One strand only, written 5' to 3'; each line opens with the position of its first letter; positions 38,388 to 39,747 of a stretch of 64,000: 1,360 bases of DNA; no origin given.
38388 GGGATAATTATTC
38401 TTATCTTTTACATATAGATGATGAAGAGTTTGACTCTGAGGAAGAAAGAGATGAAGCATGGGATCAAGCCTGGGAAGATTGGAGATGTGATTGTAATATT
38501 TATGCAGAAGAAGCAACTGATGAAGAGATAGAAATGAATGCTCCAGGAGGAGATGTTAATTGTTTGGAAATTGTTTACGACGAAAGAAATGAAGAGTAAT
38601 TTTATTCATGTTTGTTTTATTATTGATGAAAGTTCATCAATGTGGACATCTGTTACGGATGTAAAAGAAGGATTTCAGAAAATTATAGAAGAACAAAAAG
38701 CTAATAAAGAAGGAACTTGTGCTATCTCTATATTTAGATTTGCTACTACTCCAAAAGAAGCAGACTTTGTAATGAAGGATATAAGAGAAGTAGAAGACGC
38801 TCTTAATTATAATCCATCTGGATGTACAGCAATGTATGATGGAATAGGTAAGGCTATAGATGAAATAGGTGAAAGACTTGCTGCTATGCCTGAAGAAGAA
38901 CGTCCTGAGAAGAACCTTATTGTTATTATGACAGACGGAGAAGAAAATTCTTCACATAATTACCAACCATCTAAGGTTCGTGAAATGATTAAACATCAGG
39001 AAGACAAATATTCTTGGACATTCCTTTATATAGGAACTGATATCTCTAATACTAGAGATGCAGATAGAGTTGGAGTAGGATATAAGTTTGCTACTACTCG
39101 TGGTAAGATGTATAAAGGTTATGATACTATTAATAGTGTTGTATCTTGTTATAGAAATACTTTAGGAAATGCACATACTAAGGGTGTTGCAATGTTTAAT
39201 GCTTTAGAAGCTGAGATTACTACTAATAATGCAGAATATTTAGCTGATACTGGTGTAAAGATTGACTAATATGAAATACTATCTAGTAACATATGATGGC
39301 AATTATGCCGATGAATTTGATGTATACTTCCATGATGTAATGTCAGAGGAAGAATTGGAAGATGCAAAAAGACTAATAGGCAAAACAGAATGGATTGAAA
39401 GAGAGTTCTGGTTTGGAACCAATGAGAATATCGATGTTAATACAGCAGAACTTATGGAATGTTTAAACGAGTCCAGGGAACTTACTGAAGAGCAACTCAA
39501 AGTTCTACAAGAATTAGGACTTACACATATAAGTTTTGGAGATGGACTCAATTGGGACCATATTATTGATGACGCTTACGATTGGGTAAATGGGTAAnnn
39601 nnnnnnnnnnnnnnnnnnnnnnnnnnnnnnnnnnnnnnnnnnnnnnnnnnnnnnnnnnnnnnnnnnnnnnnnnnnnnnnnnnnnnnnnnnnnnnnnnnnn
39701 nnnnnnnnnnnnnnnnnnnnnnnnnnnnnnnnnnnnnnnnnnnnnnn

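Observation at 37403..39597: Phage-encoded full-length sigma-70 homolog with adjacent highly acidic protein and vWA protein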

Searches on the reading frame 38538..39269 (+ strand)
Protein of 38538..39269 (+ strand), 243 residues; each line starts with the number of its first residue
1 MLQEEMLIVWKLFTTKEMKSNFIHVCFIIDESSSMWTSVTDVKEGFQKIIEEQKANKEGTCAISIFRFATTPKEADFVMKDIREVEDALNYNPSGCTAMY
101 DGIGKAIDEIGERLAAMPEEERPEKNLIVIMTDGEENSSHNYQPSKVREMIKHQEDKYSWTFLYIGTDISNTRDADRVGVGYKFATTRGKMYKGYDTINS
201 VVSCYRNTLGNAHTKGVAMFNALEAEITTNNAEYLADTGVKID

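Call 3: search_protein_families(library=pfam, proteins=[window:38538-39269:+], max_evalue=0.01)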
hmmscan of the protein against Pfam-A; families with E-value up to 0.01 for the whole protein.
window:38538-39269:+ (243 aa): 4 families
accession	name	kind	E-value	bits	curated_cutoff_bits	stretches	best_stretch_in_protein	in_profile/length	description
PF00092.34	VWA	-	3.9e-08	34.2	23.8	1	25-152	2-128/174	von Willebrand factor type A domain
PF13519.12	VWA_2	-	0.00013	23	27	1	26-135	2-107/107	von Willebrand factor type A domain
PF25106.1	VWA_4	-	0.00038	20.5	27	1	25-58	2-35/169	von Willebrand factor A domain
PF20782.3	TssR_VWA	-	0.0028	17.2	25.7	1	19-147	44-176/304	TssR protein VWA domain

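Call 4: search_protein_families(library=phrogs, proteins=[window:38538-39269:+], max_evalue=0.001)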
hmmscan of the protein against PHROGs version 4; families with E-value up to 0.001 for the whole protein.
window:38538-39269:+ (243 aa): 3 families
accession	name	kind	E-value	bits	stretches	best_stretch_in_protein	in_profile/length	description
phrog_7371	-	unknown function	1.9e-40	139.6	1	20-208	4-185/204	-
phrog_26613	-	unknown function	3.7e-10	40.7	1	24-165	14-160/345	-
phrog_5359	-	unknown function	1e-06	29.5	1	16-168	21-179/229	-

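Call 5: search_protein_families(library=ncbifam, proteins=[window:38538-39269:+], max_evalue=0.001)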
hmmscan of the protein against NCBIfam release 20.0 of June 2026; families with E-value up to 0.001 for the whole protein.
window:38538-39269:+ (243 aa): 0 families

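Call 51: search_dna_similar(query=window:38589-39269:+, collection=phages, mode=protein, max_rows=25, max_evalue=0.001)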
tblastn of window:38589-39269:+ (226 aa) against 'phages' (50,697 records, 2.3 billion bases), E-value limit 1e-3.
Records with a match: 187; places in all: 187; records where one place covers at least 80% of the query: 84.
Best place of each record, by identity: <60% 187.
By first word of the organism name: Streptomyces 60; Microbacterium 57; Pseudomonas 37; Gordonia 7; uncultured 6; Mycobacterium 5; Arthrobacter 3; Agrobacterium 2; Rhodococcus 2; Vibrio 2; and 6 more.
By host as written in the record: Microbacterium foliorum NRRL B-24224 27; Streptomyces lividans JI 1326 25; Streptomyces griseus ATCC 10137 21; Microbacterium paraoxydans NWU1 17; Pseudomonas syringae pv. actinidiae 16; - 14; Microbacterium foliorum NRRL B-24224 SEA 7; Gordonia terrae 3612 6; and 34 more.
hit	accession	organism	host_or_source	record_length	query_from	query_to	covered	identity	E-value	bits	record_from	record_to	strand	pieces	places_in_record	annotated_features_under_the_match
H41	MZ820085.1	Mycobacterium phage ScoobyDoobyDoo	Mycobacterium smegmatis mc2 155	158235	8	205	88%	35.6%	6e-28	116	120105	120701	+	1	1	207: hypothetical protein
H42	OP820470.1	Gordonia phage Mareelih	Gordonia terrae CAG3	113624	1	172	76%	40.2%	3e-30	123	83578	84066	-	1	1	129: hypothetical protein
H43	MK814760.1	Gordonia phage Forza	Gordonia terrae 3612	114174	1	172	76%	40.2%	3e-30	123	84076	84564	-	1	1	131: hypothetical protein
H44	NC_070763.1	Gordonia phage Forza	Gordonia terrae 3612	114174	1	172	76%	40.2%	3e-30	123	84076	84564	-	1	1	131: hypothetical protein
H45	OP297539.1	Gordonia phage BlueNGold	Gordonia terrae 3612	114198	1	172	76%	40.2%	3e-30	123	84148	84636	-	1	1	130: hypothetical protein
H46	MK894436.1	Gordonia phage Boopy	Gordonia terrae 3612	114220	1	172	76%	40.2%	3e-30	123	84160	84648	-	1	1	131: hypothetical protein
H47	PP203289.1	Pseudomonas phage Psxphi15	Pseudomonas syringae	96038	6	172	74%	40.7%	4e-22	100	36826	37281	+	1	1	hypothetical protein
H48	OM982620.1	Pseudomonas phage Kremar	Pseudomonas syringae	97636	6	178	77%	37.4%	5e-20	94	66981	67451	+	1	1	von Willebrand like protein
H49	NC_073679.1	Pseudomonas phage Kremar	Pseudomonas syringae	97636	6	178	77%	37.4%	5e-20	94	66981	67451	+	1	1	von Willebrand like protein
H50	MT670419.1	Pseudomonas phage phiPsa315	Pseudomonas syringae pv. actinidiae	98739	6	178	77%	37.1%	3e-20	94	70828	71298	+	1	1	hypothetical protein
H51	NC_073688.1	Pseudomonas phage phiPsa315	Pseudomonas syringae pv. actinidiae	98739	6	178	77%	37.1%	3e-20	94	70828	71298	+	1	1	hypothetical protein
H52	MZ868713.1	Pseudomonas phage psageK4e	Pseudomonas syringae pv. actinidiae K7#8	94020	6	190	82%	34.4%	2e-18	89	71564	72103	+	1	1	hypothetical protein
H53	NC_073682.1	Pseudomonas phage psageK4e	Pseudomonas syringae pv. actinidiae K7#8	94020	6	190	82%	34.4%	2e-18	89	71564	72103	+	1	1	hypothetical protein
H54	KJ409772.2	Pseudomonas phage phiPsa374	Pseudomonas syringae pv. actinidiae ...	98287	6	190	82%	34.4%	2e-18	89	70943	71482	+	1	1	hypothetical protein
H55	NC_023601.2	Pseudomonas phage phiPsa374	Pseudomonas syringae pv. actinidiae ...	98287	6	190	82%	34.4%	2e-18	89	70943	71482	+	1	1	hypothetical protein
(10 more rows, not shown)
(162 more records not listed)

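Call 53: get_annotated_region(hit=H48, flank=4000)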
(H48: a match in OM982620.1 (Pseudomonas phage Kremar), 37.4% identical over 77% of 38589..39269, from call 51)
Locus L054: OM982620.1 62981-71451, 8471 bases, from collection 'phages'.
description: Pseudomonas phage Kremar, complete genome.
organism: Pseudomonas phage Kremar (NCBI taxid 2928831)
taxonomy: Viruses; Duplodnaviria; Heunggongvirae; Uroviricota; Caudoviricetes
host: Pseudomonas syringae; source: organic waste; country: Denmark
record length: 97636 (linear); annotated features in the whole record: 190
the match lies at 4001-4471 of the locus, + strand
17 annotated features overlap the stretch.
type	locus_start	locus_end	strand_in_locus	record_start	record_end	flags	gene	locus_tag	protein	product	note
CDS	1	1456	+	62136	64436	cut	-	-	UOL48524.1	putative DNA polymerase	-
CDS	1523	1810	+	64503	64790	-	-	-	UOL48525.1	hypothetical protein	-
CDS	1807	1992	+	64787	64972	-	-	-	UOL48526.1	hypothetical protein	-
CDS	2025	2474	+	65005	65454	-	-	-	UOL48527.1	hypothetical protein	-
CDS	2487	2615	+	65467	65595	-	-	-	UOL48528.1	hypothetical protein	-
CDS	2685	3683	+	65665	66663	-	-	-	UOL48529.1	hypothetical protein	-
CDS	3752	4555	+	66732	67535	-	-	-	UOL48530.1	von Willebrand like protein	-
CDS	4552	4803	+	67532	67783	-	-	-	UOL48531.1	hypothetical protein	-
CDS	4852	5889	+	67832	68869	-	-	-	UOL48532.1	putative exodeoxyribonuclease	-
CDS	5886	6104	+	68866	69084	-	-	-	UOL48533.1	hypothetical protein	-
CDS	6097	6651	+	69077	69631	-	-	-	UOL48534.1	putative HNH endonuclease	-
CDS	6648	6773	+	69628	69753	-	-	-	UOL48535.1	hypothetical protein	-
CDS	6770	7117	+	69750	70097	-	-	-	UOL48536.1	hypothetical protein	-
CDS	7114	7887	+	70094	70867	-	-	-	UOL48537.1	hypothetical protein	-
CDS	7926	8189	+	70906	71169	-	-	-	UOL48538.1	hypothetical protein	-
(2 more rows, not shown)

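Call 54: get_annotated_region(hit=H42, flank=4000)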
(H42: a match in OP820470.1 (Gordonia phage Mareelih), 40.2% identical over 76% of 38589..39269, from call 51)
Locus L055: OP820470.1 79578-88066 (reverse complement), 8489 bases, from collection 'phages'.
description: Gordonia phage Mareelih, complete genome.
organism: Gordonia phage Mareelih (NCBI taxid 2998992)
taxonomy: Viruses; Duplodnaviria; Heunggongvirae; Uroviricota; Caudoviricetes; Forzavirus
host: Gordonia terrae CAG3; source: soil; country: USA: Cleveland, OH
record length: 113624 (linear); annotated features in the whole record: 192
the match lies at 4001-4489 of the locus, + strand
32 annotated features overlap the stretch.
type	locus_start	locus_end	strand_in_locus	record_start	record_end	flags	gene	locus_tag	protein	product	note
tRNA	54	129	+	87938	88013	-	155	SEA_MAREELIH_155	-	tRNA-Met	tRNA-Met(cat)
tRNA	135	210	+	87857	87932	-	154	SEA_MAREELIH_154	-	tRNA-Ile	tRNA-Ile(gat)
tRNA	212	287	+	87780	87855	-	153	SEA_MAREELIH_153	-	tRNA-Pro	tRNA-Pro(tgg)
misc_feature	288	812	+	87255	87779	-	151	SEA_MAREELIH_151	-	-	similar to HNH endonuclease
tRNA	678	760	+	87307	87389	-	152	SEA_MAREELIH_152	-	tRNA-Tyr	tRNA-Tyr(gta)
tRNA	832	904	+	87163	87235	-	150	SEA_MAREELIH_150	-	tRNA-Ala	tRNA-Ala(tgc)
tRNA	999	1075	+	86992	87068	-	149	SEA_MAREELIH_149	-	tRNA-Asp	tRNA-Asp(gtc)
tRNA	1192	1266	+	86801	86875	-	148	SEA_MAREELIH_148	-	tRNA-Leu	tRNA-Leu(tag)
tRNA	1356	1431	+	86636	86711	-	147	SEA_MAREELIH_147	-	tRNA-Glu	tRNA-Glu(ctc)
tRNA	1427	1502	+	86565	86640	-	146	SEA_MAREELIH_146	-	tRNA-Glu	tRNA-Glu(ctc)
tRNA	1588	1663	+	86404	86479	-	145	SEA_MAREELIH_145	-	tRNA-Leu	tRNA-Leu(taa)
tRNA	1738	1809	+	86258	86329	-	144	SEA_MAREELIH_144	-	tRNA-Trp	tRNA-Trp(cca)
CDS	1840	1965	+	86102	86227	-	143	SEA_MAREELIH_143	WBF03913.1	hypothetical protein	-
tRNA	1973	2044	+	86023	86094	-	142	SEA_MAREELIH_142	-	tRNA-Gln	tRNA-Gln(ttg)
tRNA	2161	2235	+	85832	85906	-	141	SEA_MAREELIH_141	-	tRNA-Leu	tRNA-Leu(caa)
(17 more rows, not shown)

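Call 60: search_protein_families(library=padloc, proteins=[window:38589-39269:+], max_evalue=0.01)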
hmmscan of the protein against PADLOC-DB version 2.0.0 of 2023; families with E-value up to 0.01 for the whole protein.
window:38589-39269:+ (226 aa): 0 families

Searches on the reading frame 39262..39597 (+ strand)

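Call 3: search_protein_families(library=pfam, proteins=[window:39262-39597:+], max_evalue=0.01)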
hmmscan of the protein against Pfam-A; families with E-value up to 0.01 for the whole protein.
window:39262-39597:+ (111 aa): 0 families

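Call 4: search_protein_families(library=phrogs, proteins=[window:39262-39597:+], max_evalue=0.001)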
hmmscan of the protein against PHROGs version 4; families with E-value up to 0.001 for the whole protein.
window:39262-39597:+ (111 aa): 1 family
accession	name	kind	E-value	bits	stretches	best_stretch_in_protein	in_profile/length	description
phrog_27815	-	unknown function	8.9e-10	39.8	1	7-107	3-100/105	-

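Call 5: search_protein_families(library=ncbifam, proteins=[window:39262-39597:+], max_evalue=0.001)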
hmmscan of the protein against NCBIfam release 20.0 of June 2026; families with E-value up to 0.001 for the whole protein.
window:39262-39597:+ (111 aa): 0 families

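Call 60: search_protein_families(library=padloc, proteins=[window:39262-39597:+], max_evalue=0.01)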
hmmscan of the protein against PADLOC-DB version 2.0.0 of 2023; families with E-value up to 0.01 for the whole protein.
window:39262-39597:+ (111 aa): 0 families
